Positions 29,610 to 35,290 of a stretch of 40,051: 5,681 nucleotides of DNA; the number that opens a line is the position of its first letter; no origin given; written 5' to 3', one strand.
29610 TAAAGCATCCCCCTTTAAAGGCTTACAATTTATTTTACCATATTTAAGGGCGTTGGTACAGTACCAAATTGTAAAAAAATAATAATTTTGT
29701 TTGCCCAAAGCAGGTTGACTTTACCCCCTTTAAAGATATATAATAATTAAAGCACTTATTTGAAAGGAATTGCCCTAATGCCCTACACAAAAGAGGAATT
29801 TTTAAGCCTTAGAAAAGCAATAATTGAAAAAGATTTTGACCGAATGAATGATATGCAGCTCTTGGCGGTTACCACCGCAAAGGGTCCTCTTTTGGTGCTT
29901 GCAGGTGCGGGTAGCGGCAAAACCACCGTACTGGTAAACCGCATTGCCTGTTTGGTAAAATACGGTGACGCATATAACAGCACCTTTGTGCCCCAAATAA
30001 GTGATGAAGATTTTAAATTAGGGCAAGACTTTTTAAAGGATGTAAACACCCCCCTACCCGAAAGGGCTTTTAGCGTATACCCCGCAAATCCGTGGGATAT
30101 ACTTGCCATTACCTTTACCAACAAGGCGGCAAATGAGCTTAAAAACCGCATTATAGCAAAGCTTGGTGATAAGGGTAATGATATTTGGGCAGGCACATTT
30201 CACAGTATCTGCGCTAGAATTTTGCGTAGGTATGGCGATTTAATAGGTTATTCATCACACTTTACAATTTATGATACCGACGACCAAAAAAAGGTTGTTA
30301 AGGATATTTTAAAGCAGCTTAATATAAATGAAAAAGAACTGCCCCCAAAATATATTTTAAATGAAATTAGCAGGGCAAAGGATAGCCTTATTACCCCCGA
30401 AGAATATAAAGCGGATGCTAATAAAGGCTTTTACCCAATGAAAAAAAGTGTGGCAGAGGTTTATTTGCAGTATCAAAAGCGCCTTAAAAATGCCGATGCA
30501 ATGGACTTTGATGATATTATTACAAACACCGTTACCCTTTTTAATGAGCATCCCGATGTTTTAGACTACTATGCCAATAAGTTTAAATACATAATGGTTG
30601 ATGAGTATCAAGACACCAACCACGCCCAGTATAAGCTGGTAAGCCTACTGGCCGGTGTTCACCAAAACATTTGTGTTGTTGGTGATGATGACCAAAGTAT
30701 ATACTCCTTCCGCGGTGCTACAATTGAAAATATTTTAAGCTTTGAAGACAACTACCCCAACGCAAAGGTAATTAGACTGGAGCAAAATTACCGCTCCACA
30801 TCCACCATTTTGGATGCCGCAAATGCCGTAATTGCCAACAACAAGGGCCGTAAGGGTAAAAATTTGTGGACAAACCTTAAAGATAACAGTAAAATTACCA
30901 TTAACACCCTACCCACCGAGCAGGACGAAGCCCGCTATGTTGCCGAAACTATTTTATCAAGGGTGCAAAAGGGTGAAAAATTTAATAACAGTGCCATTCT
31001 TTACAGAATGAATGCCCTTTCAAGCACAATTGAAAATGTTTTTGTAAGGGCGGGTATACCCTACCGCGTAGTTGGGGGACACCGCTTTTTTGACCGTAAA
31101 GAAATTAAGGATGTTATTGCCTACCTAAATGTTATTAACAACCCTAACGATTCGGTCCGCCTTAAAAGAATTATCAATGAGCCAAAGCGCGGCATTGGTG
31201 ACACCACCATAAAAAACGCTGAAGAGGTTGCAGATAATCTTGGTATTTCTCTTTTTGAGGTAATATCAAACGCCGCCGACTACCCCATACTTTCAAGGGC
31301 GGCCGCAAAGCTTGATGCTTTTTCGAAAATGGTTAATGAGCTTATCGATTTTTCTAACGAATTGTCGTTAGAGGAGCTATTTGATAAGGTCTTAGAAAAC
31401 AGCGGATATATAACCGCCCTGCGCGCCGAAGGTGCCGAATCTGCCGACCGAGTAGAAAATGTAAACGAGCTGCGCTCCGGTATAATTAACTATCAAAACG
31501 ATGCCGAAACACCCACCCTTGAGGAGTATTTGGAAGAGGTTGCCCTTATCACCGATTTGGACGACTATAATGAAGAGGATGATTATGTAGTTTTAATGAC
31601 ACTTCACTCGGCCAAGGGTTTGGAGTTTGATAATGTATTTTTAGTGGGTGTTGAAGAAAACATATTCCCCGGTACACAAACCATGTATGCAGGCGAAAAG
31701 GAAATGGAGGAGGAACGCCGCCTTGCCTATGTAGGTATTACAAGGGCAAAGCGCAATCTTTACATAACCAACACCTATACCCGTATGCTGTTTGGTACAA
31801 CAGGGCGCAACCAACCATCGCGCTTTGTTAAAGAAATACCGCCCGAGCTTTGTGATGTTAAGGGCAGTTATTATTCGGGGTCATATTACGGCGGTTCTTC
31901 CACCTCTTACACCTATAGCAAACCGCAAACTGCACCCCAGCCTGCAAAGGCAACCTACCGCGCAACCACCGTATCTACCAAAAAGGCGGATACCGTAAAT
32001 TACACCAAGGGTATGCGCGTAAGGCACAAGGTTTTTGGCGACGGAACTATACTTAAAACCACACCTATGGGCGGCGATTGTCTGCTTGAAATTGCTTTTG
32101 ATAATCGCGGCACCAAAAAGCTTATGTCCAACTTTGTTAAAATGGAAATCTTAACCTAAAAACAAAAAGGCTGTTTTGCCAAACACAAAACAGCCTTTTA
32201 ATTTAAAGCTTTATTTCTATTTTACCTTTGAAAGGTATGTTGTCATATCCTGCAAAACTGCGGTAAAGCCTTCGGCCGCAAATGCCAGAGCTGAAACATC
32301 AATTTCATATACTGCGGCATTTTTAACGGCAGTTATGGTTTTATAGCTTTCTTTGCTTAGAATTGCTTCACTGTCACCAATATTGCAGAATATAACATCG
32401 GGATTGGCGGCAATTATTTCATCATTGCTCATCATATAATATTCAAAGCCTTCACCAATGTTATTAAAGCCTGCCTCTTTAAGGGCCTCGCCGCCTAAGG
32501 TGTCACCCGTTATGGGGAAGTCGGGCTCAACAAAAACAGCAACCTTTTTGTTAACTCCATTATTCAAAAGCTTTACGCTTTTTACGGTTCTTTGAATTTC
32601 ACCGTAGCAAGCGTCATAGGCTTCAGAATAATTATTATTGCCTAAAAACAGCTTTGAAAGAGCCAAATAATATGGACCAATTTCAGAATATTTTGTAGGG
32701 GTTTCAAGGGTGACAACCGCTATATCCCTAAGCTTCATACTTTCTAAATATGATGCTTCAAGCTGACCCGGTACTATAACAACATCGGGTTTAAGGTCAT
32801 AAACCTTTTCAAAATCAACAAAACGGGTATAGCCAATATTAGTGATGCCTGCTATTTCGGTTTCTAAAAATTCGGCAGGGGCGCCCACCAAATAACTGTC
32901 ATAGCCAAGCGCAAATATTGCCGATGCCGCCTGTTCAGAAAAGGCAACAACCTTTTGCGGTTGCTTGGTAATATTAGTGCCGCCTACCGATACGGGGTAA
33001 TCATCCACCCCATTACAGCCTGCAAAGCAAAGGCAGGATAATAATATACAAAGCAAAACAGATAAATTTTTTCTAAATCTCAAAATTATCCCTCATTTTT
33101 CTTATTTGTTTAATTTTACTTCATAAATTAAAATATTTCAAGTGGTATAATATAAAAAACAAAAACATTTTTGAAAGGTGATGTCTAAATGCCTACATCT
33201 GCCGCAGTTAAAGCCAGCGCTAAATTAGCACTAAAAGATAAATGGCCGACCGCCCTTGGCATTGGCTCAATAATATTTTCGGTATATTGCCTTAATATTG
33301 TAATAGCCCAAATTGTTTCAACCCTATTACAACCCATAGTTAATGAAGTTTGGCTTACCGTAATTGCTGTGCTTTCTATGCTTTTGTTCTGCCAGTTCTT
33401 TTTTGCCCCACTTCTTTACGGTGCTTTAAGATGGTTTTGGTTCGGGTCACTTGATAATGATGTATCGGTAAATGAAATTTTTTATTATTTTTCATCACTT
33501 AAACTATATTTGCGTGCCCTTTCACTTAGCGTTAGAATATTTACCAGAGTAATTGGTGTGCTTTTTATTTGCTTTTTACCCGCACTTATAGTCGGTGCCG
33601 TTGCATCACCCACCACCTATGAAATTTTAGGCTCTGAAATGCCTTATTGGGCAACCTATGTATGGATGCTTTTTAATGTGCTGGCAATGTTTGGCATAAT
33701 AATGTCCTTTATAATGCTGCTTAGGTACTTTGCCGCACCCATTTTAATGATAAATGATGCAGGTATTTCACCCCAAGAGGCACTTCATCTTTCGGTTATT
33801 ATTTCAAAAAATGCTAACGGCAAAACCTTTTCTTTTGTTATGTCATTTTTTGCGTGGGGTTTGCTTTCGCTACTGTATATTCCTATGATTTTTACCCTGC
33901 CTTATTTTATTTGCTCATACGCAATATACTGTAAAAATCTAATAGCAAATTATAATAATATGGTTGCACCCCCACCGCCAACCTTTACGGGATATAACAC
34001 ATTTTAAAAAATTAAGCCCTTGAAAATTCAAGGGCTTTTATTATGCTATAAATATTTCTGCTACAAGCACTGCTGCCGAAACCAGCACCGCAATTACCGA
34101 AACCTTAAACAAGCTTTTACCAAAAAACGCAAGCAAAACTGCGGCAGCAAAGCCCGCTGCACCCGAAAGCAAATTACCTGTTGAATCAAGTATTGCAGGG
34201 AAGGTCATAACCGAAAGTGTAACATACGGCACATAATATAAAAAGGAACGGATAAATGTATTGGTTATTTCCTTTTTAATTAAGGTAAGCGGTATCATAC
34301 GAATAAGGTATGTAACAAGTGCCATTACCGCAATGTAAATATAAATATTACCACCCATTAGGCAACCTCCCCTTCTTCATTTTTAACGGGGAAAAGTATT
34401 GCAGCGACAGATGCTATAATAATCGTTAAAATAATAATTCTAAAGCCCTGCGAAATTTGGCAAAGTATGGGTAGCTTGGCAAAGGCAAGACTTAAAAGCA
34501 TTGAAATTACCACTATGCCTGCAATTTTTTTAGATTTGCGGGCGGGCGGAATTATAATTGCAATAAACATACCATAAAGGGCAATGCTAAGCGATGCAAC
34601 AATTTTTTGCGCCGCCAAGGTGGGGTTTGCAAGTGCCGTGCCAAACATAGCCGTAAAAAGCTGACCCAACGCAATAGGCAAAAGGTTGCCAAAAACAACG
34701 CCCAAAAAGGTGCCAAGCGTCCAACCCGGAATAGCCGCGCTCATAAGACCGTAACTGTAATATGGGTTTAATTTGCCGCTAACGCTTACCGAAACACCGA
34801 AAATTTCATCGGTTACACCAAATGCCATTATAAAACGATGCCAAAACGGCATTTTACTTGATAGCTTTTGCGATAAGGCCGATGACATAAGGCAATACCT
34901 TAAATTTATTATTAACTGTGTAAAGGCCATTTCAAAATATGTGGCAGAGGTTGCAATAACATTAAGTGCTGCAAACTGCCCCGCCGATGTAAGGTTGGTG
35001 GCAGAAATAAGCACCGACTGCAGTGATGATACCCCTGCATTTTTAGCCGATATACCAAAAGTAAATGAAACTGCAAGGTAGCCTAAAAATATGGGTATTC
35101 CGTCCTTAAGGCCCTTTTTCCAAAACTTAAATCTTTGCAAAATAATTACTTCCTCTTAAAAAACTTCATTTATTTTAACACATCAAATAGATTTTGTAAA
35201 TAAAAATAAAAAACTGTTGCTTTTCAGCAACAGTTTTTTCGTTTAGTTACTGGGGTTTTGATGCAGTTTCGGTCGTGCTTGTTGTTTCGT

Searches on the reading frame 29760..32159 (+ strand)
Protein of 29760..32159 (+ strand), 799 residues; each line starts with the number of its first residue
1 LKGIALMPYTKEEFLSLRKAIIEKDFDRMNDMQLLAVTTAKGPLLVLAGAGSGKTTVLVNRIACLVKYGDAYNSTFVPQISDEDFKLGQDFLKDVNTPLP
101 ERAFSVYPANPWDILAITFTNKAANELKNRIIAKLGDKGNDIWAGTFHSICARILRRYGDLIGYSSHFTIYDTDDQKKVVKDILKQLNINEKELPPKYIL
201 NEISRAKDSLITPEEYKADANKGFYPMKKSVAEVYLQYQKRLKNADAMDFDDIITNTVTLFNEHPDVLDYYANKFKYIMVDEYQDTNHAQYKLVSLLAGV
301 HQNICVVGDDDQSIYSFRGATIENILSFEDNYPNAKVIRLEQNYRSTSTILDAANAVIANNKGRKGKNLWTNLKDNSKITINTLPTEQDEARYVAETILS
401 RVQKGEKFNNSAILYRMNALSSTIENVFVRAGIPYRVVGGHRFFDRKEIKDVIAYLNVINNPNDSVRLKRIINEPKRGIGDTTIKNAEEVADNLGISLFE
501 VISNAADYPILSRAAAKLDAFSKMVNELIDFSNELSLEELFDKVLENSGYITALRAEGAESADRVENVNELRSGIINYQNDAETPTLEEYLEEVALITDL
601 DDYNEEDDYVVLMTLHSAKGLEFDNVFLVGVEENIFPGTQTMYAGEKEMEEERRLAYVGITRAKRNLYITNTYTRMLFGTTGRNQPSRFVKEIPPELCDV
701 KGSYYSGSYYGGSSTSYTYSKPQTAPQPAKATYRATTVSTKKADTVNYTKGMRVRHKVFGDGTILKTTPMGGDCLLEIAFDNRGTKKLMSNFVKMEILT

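Call 82: search_protein_families(library=pfam, proteins=[window:29760-32159:+], max_evalue=0.00001)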
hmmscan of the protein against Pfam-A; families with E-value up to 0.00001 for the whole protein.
window:29760-32159:+ (799 aa): 6 families
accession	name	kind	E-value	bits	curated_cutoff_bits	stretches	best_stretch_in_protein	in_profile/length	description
PF00580.27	UvrD-helicase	-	9.2e-87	291.6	23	2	109-333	43-271/271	UvrD/REP helicase N-terminal domain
PF13361.12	UvrD_C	-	7.8e-79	266.1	25.6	1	338-671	1-347/350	UvrD-like helicase C-terminal domain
PF13245.12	AAA_19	-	8.6e-20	71.7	25.1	1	113-318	43-134/134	AAA domain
PF13538.12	UvrD_C_2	-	1.4e-10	41.3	27.4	1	610-669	2-51/52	UvrD-like helicase C-terminal domain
PF21196.3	PcrA_UvrD_tudor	-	5.3e-09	36.2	23.9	1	751-792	2-43/48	PcrA/UvrD tudor domain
PF01443.25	Viral_helicase1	-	1.9e-08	34.8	21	0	595-670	163-227/228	Viral superfamily 1 RNA helicase core domain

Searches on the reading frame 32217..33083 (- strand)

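Call 82: search_protein_families(library=pfam, proteins=[window:32217-33083:-], max_evalue=0.00001)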
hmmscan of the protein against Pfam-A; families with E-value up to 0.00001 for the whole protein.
window:32217-33083:- (288 aa): 1 family
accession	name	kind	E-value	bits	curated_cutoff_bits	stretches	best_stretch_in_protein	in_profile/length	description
PF01497.23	Peripla_BP_2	-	7.5e-15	55.4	27.5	1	79-262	39-232/235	Periplasmic binding protein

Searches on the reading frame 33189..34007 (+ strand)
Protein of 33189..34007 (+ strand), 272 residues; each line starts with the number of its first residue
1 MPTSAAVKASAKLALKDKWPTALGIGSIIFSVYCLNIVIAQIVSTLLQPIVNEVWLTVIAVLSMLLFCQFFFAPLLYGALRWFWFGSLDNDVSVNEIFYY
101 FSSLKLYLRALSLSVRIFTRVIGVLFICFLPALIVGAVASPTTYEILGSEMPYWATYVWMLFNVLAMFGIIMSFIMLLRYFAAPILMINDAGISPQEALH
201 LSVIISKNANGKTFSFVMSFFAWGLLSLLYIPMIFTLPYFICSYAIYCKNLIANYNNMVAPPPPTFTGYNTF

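Call 82: search_protein_families(library=pfam, proteins=[window:33189-34007:+], max_evalue=0.00001)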
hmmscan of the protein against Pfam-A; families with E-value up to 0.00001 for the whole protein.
window:33189-34007:+ (272 aa): 1 family
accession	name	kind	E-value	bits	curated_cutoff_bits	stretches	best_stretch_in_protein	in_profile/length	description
PF06161.16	DUF975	-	1.6e-11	45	34.8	1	1-253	1-241/243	Protein of unknown function (DUF975)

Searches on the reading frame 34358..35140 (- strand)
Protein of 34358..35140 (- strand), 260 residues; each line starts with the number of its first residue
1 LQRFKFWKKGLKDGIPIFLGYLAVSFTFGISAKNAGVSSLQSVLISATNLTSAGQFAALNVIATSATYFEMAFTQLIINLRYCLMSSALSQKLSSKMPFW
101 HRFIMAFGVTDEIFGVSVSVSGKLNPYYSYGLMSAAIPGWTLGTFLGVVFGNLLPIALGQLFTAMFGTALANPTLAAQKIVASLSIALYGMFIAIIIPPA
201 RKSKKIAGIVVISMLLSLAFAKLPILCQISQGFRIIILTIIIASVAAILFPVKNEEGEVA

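Call 82: search_protein_families(library=pfam, proteins=[window:34358-35140:-], max_evalue=0.00001)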
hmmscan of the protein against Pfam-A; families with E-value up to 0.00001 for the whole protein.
window:34358-35140:- (260 aa): 1 family
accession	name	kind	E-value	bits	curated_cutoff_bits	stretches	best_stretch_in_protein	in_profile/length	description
PF03591.19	AzlC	-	5.4e-38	130.9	32.1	1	16-154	1-137/137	AzlC protein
